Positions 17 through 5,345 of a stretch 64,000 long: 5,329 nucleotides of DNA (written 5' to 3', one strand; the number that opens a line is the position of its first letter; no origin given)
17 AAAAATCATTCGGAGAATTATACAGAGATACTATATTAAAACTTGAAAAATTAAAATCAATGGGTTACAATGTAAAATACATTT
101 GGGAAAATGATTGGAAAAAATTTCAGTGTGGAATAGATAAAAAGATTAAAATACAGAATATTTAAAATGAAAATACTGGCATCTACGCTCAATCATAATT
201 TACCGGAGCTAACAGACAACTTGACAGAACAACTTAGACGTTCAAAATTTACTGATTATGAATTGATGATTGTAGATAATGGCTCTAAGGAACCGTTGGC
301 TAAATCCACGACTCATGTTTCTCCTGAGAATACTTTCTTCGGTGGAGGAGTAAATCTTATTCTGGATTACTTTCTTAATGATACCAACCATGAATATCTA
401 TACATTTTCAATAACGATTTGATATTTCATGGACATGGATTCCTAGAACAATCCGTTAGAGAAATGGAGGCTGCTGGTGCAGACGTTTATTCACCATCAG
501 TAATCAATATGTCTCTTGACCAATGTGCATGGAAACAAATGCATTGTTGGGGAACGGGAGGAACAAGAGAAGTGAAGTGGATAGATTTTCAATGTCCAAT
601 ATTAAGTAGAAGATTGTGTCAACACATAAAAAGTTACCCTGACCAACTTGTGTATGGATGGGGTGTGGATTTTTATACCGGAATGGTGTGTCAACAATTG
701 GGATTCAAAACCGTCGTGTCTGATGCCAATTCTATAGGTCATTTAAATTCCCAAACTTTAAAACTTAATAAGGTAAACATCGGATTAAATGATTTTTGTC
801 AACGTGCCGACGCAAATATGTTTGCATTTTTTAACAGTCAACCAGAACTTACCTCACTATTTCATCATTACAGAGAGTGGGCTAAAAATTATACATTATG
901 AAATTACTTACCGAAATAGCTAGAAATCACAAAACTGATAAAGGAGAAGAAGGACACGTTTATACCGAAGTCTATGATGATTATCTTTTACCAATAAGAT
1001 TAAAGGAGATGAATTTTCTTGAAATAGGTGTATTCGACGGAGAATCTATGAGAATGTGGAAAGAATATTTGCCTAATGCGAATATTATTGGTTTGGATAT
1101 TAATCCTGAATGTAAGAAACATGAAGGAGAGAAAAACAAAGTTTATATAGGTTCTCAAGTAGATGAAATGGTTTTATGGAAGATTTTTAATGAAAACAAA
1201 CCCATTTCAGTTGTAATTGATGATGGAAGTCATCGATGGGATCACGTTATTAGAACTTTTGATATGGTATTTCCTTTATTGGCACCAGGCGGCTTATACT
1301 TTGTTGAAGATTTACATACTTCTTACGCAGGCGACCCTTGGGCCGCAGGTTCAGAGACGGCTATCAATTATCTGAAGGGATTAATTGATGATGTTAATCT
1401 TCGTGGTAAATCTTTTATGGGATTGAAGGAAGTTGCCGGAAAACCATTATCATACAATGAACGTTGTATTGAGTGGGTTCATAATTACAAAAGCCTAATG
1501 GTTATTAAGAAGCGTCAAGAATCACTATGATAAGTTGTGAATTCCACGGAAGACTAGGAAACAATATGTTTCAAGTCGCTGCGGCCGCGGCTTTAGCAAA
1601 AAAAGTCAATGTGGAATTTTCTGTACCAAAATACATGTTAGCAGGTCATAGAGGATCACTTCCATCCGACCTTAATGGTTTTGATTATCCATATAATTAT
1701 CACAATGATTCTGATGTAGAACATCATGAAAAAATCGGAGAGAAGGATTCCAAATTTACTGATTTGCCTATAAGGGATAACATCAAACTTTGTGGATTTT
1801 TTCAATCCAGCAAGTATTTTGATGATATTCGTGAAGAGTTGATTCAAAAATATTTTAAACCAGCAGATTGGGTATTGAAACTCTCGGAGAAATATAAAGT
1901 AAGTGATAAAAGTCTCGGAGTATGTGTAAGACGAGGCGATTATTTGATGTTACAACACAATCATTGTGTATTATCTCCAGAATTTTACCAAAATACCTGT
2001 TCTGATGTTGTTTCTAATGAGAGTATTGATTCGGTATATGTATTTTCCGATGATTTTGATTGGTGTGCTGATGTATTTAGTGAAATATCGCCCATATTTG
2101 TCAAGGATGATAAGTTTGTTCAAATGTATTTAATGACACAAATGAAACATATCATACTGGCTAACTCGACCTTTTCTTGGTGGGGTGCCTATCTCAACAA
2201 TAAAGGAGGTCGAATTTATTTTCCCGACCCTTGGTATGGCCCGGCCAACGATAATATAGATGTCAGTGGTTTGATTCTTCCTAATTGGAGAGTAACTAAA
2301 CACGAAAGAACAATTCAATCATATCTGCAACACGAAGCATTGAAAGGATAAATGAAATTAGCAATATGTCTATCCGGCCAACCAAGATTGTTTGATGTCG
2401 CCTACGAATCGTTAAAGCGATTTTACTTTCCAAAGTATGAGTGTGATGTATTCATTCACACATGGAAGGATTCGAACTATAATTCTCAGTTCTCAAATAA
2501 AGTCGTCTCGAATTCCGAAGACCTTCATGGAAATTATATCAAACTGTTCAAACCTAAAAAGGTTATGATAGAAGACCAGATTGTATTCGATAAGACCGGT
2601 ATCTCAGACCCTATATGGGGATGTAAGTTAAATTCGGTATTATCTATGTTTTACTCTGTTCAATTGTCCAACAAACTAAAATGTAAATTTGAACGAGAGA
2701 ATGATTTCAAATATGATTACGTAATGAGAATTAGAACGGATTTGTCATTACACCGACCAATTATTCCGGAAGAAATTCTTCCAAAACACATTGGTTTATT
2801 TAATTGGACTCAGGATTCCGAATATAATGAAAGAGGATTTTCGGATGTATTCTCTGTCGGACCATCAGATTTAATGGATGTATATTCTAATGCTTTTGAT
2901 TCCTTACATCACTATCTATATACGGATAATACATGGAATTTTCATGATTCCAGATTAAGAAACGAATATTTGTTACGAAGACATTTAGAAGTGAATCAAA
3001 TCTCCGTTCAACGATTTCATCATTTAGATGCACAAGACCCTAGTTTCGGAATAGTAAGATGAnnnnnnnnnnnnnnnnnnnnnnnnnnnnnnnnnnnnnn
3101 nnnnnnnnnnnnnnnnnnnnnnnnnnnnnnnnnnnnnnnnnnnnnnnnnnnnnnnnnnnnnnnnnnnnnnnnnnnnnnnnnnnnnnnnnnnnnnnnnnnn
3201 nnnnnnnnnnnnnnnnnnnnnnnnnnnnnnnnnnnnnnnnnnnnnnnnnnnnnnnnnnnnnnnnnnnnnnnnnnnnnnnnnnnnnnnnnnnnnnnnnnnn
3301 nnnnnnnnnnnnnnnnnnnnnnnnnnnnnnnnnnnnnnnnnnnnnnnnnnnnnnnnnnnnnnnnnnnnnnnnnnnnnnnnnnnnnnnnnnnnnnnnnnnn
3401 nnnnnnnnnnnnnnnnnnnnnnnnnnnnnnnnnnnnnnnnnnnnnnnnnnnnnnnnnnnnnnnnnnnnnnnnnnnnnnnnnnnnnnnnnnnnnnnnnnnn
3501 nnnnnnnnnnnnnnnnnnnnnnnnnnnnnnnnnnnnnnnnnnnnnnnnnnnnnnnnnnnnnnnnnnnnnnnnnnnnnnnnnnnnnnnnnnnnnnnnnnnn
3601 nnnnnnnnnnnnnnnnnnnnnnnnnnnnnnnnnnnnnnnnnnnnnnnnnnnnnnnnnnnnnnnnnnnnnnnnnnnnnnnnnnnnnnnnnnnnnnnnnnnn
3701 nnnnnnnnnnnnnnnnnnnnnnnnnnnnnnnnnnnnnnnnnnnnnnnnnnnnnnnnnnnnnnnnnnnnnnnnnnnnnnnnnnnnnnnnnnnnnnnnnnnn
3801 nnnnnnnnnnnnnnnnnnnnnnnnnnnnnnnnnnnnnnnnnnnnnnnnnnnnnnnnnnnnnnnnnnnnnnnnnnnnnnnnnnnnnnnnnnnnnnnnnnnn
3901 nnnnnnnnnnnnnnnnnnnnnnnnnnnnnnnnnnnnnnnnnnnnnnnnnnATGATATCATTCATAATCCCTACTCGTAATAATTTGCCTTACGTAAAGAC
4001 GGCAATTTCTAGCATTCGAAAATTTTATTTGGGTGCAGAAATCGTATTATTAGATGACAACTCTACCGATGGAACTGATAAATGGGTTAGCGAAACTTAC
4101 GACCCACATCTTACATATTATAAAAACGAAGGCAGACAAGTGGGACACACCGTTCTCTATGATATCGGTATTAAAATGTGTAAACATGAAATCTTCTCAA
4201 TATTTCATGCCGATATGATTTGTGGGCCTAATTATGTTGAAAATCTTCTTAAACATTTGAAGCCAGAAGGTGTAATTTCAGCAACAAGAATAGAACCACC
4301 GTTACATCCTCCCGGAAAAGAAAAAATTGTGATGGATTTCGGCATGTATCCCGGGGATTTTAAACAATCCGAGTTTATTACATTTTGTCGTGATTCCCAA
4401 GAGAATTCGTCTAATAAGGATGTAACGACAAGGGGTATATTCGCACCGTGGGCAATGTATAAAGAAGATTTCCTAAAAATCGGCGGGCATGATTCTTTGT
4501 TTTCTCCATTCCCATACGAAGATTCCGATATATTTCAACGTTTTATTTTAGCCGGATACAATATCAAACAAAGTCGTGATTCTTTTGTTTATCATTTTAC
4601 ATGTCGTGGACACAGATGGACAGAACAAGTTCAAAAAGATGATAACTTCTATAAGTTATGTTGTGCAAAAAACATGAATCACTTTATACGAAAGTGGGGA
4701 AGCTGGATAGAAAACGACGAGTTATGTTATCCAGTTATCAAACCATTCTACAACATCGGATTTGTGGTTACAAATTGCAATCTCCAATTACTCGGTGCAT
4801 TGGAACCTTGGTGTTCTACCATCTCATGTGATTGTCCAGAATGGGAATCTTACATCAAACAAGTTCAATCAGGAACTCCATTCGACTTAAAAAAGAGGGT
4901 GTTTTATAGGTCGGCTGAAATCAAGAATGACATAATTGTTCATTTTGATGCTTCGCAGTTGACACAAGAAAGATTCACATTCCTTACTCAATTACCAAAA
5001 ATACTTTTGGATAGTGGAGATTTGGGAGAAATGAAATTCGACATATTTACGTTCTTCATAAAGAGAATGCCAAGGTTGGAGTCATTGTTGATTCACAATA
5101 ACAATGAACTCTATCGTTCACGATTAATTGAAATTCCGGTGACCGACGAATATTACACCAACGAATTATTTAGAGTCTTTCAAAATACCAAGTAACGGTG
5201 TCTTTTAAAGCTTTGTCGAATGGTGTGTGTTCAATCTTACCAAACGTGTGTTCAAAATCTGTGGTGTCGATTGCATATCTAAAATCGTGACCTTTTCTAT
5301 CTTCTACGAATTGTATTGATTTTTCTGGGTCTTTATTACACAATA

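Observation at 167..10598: Virus-borne dTDP-deoxyhexose pathway with a C-methyltransferase and a battery of glycosyltransferases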

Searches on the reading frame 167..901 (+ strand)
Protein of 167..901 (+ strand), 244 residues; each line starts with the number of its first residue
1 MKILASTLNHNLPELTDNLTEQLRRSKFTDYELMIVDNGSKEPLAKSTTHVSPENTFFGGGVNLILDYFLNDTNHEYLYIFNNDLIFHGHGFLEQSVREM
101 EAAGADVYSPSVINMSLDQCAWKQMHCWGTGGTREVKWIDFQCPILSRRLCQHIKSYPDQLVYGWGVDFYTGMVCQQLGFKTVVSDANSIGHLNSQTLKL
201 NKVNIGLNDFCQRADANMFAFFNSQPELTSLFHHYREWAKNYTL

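Call 3: search_protein_families(library=pfam, proteins=[window:167-901:+], max_evalue=0.01)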
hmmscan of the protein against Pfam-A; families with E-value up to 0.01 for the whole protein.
window:167-901:+ (244 aa): 2 families
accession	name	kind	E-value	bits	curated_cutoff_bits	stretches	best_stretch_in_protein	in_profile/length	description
PF00535.33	Glycos_transf_2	-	4.8e-06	27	23.3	1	11-127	12-130/168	Glycosyl transferase family 2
PF05212.18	DUF707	-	0.0042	16.8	24.1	1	136-201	194-261/299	Protein of unknown function (DUF707)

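Call 4: search_protein_families(library=ncbifam, proteins=[window:167-901:+], max_evalue=0.01)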
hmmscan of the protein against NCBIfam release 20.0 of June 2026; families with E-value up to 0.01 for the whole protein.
window:167-901:+ (244 aa): 0 families

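Call 73: search_protein_families(library=phrogs, proteins=[window:167-901:+], max_evalue=0.001)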
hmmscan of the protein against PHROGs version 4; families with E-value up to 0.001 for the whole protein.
window:167-901:+ (244 aa): 0 families

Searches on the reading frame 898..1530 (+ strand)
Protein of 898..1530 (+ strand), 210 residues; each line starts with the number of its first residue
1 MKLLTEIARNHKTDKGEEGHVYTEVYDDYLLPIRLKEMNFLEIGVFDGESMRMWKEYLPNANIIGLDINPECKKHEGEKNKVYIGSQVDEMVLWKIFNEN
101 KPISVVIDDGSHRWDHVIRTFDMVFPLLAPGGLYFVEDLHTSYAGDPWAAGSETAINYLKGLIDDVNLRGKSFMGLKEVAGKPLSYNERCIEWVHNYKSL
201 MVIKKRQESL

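Call 3: search_protein_families(library=pfam, proteins=[window:898-1530:+], max_evalue=0.01)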
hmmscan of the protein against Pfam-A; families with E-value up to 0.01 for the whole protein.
window:898-1530:+ (210 aa): 3 families
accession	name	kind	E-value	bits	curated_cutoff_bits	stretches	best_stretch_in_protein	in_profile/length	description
PF13578.12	Methyltransf_24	-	2.8e-07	31.8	26.3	1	41-138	1-104/105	Methyltransferase domain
PF13489.12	Methyltransf_23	-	0.0001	22.5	27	1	29-142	15-122/164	Methyltransferase domain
PF08242.18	Methyltransf_12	-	0.0028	18.8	30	1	41-133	1-97/98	Methyltransferase domain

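Call 4: search_protein_families(library=ncbifam, proteins=[window:898-1530:+], max_evalue=0.01)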
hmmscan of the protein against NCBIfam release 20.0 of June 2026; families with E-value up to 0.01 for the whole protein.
window:898-1530:+ (210 aa): 0 families

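Call 73: search_protein_families(library=phrogs, proteins=[window:898-1530:+], max_evalue=0.001)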
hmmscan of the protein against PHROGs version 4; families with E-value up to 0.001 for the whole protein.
window:898-1530:+ (210 aa): 1 family
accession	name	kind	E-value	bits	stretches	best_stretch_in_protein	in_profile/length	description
phrog_21658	-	other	4.4e-27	96.3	1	4-152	3-161/226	methyltransferase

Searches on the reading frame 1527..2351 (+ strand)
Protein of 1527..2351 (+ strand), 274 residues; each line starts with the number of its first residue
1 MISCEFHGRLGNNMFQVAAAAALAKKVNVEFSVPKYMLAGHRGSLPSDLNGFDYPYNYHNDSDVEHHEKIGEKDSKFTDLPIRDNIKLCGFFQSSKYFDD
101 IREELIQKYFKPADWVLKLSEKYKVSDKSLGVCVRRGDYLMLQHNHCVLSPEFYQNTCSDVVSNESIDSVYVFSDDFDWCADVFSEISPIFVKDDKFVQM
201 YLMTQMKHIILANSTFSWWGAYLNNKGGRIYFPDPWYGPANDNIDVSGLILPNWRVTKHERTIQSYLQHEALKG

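Call 3: search_protein_families(library=pfam, proteins=[window:1527-2351:+], max_evalue=0.01)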
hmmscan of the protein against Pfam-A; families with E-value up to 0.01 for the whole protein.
window:1527-2351:+ (274 aa): 1 family
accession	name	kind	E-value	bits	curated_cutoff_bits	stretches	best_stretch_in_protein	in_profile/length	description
PF01531.22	Glyco_transf_11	-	4.6e-22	79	23.9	1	5-228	36-270/298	Glycosyl transferase family 11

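Call 4: search_protein_families(library=ncbifam, proteins=[window:1527-2351:+], max_evalue=0.01)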
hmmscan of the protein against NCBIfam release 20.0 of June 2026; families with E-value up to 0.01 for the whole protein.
window:1527-2351:+ (274 aa): 0 families

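Call 73: search_protein_families(library=phrogs, proteins=[window:1527-2351:+], max_evalue=0.001)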
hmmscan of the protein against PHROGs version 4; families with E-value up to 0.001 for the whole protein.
window:1527-2351:+ (274 aa): 1 family
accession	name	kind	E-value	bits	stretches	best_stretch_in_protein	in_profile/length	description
phrog_2644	-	moron, auxiliary metabolic gene and host takeover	3.8e-46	159.1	1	7-256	10-264/265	glycosyltransferase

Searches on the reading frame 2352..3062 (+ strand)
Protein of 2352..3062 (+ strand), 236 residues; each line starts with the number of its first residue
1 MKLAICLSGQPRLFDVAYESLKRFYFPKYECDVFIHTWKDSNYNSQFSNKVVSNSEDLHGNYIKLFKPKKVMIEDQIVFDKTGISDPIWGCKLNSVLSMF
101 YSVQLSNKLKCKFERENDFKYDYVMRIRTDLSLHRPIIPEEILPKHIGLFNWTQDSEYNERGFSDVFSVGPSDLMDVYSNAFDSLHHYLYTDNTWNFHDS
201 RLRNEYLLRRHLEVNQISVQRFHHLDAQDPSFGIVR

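Call 3: search_protein_families(library=pfam, proteins=[window:2352-3062:+], max_evalue=0.01)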
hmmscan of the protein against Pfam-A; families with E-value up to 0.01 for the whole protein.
window:2352-3062:+ (236 aa): 1 family
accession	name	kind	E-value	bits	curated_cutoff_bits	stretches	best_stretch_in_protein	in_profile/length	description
PF25072.1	DUF7796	-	1.7e-08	34.2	27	1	2-174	5-165/346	Domain of unknown function (DUF7796)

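Call 4: search_protein_families(library=ncbifam, proteins=[window:2352-3062:+], max_evalue=0.01)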
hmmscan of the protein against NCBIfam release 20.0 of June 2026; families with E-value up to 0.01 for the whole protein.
window:2352-3062:+ (236 aa): 0 families

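Call 73: search_protein_families(library=phrogs, proteins=[window:2352-3062:+], max_evalue=0.001)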
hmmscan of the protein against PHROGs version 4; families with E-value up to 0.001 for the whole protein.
window:2352-3062:+ (236 aa): 1 family
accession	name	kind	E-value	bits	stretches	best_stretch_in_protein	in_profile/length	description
phrog_13607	-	unknown function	6.4e-23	82.9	1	1-191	1-203/239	-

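Call 86: search_solved_structures(query=A5, max_evalue=10, show_alignments=1)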
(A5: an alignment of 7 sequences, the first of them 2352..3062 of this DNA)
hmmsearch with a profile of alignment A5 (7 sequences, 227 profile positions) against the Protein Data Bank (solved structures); distinct sequences matched with E-value up to 10: 0.

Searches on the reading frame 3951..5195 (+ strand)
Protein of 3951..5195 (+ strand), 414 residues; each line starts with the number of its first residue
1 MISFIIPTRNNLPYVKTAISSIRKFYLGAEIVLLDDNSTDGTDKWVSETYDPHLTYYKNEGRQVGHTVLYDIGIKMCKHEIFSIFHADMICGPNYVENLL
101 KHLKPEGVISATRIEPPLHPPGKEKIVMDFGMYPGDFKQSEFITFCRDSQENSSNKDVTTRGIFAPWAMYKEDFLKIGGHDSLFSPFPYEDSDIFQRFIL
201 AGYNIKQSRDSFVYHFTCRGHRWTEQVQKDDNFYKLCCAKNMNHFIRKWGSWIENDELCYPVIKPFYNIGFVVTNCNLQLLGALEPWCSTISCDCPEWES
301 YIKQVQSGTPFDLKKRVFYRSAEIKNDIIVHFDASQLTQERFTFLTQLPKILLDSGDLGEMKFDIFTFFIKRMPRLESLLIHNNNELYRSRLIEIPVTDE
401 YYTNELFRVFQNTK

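Call 3: search_protein_families(library=pfam, proteins=[window:3951-5195:+], max_evalue=0.01)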
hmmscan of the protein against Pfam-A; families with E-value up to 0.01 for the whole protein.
window:3951-5195:+ (414 aa): 4 families
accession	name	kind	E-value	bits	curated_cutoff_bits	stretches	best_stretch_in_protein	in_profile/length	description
PF00535.33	Glycos_transf_2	-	6.2e-19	69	23.3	1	3-109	1-111/168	Glycosyl transferase family 2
PF10111.15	Glyco_tranf_2_2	-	5.8e-08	33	27.3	1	4-216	2-217/276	Glycosyltransferase like family 2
PF02709.20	Glyco_transf_7C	-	7.9e-06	25.9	23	1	168-208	25-65/78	N-terminal domain of galactosyltransferase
PF13641.12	Glyco_tranf_2_3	-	3.3e-05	24.5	27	1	2-115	3-123/230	Glycosyltransferase like family 2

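Call 4: search_protein_families(library=ncbifam, proteins=[window:3951-5195:+], max_evalue=0.01)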
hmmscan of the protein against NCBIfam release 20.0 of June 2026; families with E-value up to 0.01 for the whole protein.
window:3951-5195:+ (414 aa): 7 families
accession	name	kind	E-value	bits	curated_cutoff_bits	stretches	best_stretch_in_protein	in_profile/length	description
NF041875.1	EPS_EpsD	equivalog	2.9e-07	30.2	370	1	2-225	1-218/325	exopolysaccharide biosynthesis glycosyltransferase EpsD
TIGR04283.1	glyco_like_mftF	equivalog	3.4e-07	30.1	182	1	2-107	1-101/221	TIGR04283 family arsenosugar biosynthesis glycosyltransferase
TIGR03937.1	PgaC_IcaA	equivalog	9e-05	21.6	422.3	1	1-112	46-159/407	poly-beta-1,6-N-acetyl-D-glucosamine synthase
TIGR03965.1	mycofact_glyco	equivalog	0.00028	19.9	280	1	2-116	76-193/467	mycofactocin biosynthesis glycosyltransferase MftF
NF050050.1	ProtGlycPglI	equivalog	0.00044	19.7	500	1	2-89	4-94/306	GalNAc(5)-diNAcBac-PP-undecaprenol beta-1,3-glucosyltransferase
TIGR03469.1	HpnB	hypoth_equivalog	0.0017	17.5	379.25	1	2-46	46-92/386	hopene-associated glycosyltransferase HpnB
NF047683.1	TeichurnBiosyTuaG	equivalog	0.0047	16.6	400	1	2-48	8-55/252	teichuronic acid biosynthesis protein TuaG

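Call 73: search_protein_families(library=phrogs, proteins=[window:3951-5195:+], max_evalue=0.001)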
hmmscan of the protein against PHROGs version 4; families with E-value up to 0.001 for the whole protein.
window:3951-5195:+ (414 aa): 2 families
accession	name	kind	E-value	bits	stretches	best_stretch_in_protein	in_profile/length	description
phrog_841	-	moron, auxiliary metabolic gene and host takeover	9.7e-06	26.3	1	2-105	4-113/309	GtrB-like O-antigen conversion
phrog_26327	-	unknown function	0.00024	21.4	1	122-217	139-230/331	-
